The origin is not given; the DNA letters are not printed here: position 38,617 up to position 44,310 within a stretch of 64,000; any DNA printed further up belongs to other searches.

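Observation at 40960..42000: The same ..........-type propeller sits in different slots in the two paralogs (module shuffling)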

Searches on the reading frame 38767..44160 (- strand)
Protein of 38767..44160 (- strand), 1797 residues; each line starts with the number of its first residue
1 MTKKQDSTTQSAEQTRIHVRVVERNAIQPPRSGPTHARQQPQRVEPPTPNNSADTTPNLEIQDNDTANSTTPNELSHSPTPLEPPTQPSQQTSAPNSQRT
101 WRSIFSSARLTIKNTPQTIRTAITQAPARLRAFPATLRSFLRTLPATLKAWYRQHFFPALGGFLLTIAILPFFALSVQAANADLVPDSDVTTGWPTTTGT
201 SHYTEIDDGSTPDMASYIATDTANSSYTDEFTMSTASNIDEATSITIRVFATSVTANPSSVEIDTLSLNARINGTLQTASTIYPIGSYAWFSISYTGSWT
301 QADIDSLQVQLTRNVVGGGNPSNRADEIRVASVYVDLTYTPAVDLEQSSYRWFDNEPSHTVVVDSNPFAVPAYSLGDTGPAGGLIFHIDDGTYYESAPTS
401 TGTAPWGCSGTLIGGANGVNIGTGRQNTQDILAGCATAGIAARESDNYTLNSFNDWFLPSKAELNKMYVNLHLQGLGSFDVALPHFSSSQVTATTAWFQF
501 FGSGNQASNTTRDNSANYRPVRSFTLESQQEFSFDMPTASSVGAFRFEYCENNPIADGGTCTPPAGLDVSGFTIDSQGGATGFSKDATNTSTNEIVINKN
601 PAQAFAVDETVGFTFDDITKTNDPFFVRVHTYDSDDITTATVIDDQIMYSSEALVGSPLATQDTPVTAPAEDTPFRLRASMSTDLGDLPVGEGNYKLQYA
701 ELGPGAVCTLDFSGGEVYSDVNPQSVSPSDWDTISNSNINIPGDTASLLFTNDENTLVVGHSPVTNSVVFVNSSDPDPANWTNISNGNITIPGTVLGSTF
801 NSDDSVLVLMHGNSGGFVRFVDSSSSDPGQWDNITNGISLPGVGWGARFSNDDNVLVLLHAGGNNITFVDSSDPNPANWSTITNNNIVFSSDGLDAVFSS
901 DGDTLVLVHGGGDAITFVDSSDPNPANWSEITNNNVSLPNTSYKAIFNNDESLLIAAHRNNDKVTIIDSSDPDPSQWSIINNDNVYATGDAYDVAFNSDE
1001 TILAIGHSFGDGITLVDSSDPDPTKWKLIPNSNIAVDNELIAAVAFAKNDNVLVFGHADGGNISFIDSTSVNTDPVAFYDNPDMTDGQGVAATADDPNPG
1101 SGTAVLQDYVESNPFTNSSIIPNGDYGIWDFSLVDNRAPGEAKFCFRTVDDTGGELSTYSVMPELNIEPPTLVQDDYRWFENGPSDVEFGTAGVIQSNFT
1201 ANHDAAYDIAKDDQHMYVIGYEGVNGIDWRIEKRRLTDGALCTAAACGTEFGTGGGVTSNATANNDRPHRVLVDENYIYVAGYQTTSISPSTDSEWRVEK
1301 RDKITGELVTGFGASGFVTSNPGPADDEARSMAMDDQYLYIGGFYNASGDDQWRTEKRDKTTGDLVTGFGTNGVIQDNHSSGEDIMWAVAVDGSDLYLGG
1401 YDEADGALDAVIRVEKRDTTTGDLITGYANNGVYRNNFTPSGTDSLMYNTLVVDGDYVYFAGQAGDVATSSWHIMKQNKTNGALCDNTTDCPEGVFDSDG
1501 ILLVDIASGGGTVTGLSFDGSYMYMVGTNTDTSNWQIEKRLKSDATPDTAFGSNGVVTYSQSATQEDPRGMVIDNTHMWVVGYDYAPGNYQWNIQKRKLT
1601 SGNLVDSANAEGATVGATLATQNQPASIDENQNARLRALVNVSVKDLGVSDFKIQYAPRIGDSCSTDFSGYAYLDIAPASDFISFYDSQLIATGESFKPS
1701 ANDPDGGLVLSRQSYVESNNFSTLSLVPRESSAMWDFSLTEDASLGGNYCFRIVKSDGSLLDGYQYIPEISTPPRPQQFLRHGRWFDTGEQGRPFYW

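Call 5: search_protein_families(library=pfam, proteins=[window:38767-44160:-], max_evalue=0.1)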
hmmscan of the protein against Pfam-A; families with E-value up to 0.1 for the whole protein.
window:38767-44160:- (1797 aa): 2 families
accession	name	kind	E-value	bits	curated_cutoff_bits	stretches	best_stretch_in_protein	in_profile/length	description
PF07603.17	Lcl_C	-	0.0074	17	34.9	1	444-522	35-117/117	Lcl C-terminal domain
PF12894.13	ANAPC4_WD40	-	0.061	14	22.9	0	1035-1070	35-69/91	Anaphase-promoting complex subunit 4 WD40 domain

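Call 14: find_homologous_proteins(query=window:38767-44160:-)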
Query window:38767-44160:- (1797 aa): 38 proteins with E <= 0.001 among 8000 candidates.
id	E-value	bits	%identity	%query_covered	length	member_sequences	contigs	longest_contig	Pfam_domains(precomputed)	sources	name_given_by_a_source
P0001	0.0e+0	4112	100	100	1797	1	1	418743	-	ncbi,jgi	-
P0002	7.3e-215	735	50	21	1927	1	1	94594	PF10282.16,PF13306.13,PF08309.18,PF23414.2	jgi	-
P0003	1.3e-153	532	43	12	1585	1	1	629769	PF10282.16,PF25174.2,PF23381.2,PF24817.2,PF23414.2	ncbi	-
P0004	6.7e-94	334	37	14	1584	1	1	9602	PF01839.30,PF13517.13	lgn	-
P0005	6.3e-66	241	44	9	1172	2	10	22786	PF07603.18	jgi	jgi:hypothetical protein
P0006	3.6e-58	215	37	11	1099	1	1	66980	PF01839.30,PF13517.13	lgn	-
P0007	5.3e-58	215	38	11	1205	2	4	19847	PF07603.18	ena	-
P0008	6.8e-52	194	40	8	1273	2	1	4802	PF09603.16,PF07603.18,PF07581.18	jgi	-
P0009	8.6e-48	181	51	9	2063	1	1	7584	PF14312.13,PF18962.8,PF07603.18,PF00041.28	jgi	jgi:hypothetical protein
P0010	7.8e-43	164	49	7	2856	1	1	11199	PF07603.18,PF25729.2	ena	-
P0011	2.3e-31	126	44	9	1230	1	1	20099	PF07603.18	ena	-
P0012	1.5e-23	100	50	6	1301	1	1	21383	PF01391.24,PF16974.12,PF25059.2,PF07603.18,PF00041.28,PF16656.12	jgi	-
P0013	1.7e-21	94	39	10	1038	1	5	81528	PF19408.6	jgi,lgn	jgi:hypothetical protein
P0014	6.0e-18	82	41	9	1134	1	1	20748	PF07603.18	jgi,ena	jgi:hypothetical protein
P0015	1.3e-17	81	37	11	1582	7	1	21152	PF13385.14,PF07603.18,PF10102.15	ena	-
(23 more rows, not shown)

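Call 16: find_encoding_contigs(protein=P0001, flank=1000, max_places=3)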
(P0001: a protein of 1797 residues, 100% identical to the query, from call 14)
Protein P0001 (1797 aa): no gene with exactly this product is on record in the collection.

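Call 24: search_protein_families(library=pfam, proteins=[P0002, P0003], max_evalue=1)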
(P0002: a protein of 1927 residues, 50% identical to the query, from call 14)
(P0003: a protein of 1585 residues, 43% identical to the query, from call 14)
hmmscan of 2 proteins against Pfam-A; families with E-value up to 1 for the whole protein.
P0002 (1927 aa): 12 families
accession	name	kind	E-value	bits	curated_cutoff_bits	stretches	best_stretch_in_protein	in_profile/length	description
PF10282.15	Lactonase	-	6.6e-33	114.8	21.7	5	613-792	149-332/344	Lactonase, 7-bladed beta-propeller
PF08309.17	LVIVD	-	2e-25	88.3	20.2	9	1191-1228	4-40/42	LVIVD repeat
PF23414.1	Beta-prop_EML_2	-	1.2e-08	35.1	90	2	512-630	41-148/266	Echinoderm microtubule-associated protein second beta-propeller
PF13306.12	LRR_5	-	1.4e-06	28.7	27.7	2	1300-1409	12-119/127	BspA type Leucine rich repeat region (6 copies)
PF09757.15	Arb2-like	-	0.00099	18.8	26.6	0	990-1073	54-135/258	Arb2-like domain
PF07676.18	PD40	-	0.0013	19.1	20.9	0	469-478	15-24/38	WD40-like Beta Propeller Repeat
PF14157.12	YmzC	-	0.0021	18.6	27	0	708-738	21-51/62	YmzC-like protein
PF11159.13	DUF2939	-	0.0036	18.1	24.8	0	478-497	5-24/93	Protein of unknown function (DUF2939)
PF14574.11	RACo_C_ter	-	0.018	14.6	27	0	1307-1355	189-237/261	C-terminal domain of RACo the ASKHA domain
PF02579.22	Nitro_FeMo-Co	-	0.02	15.6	26.3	0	618-647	2-31/94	Dinitrogenase iron-molybdenum cofactor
PF15999.10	DUF4774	-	0.33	11.2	25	0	863-886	30-53/56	Domain of unknown function (DUF4774)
PF19694.4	DUF6194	-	0.68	10.2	27.1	0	658-697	22-61/146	Family of unknown function (DUF6194)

P0003 (1585 aa): 11 families
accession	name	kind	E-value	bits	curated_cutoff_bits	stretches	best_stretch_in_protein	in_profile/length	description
PF10282.15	Lactonase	-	2.4e-17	63.6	21.7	2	492-624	197-333/344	Lactonase, 7-bladed beta-propeller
PF25174.1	Beta-prop_THOC3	-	9.4e-15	54.8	305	2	344-549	92-270/272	THOC3 beta-propeller domain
PF23414.1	Beta-prop_EML_2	-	3.7e-09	36.8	90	2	343-471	42-155/266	Echinoderm microtubule-associated protein second beta-propeller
PF24817.1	WD40_WDHD1_1st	-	4.1e-06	26.6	109.9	1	346-429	184-258/291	WDHD1 first WD40 domain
PF00400.38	WD40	-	8e-05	23.5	27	0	397-408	16-27/39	WD domain, G-beta repeat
PF22704.2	CBM13-like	-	0.055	14.1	30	1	174-207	35-67/82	Alpha-galactosidase, CBM13 domain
PF19694.4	DUF6194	-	0.075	13.3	27.1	0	490-528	23-61/146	Family of unknown function (DUF6194)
PF14157.12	YmzC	-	0.18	12.5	27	0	541-567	23-49/62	YmzC-like protein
PF08260.16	Kinin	-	0.21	12.6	19.7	0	252-258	2-8/8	Insect kinin peptide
PF11523.13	DUF3223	-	0.28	12.2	21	0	1003-1025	46-68/75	Protein of unknown function (DUF3223)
PF07676.18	PD40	-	0.52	10.8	20.9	0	534-548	9-23/38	WD40-like Beta Propeller Repeat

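Call 49: find_encoding_contigs(protein=P0002, flank=10000, max_places=3)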
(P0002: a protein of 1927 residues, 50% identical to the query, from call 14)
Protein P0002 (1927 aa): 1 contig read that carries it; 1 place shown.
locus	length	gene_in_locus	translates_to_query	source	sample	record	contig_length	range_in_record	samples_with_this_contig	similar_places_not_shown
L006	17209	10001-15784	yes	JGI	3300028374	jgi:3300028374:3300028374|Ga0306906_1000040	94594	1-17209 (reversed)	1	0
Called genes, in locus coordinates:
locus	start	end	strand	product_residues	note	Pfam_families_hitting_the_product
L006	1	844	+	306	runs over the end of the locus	PF01941:AdoMet_Synthase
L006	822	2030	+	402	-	PF02091:tRNA-synt_2e (faint)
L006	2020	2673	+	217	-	PF03575:Peptidase_S51, PF07685:GATase_3 (weak)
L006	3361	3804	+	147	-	-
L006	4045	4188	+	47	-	-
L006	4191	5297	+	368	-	PF00438:S-AdoMet_synt_N, PF02772:S-AdoMet_synt_M, PF02773:S-AdoMet_synt_C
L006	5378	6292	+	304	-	PF01820:Dala_Dala_lig_N, PF02655:ATP-grasp_3, PF07478:Dala_Dala_lig_C, PF13535:ATP-grasp_4 (faint)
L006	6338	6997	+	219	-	PF14378:PAP2_3 (weak), PF01569:PAP2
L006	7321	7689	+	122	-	-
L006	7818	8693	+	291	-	PF02535:Zip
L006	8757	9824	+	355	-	PF02646:RmuC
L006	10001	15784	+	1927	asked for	PF13306:LRR_5 (faint), PF23414:Beta-prop_EML_2 (faint), PF10282:Lactonase, PF08309:LVIVD (faint)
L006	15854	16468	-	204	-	PF01797:Y1_Tnp (weak)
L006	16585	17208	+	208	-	?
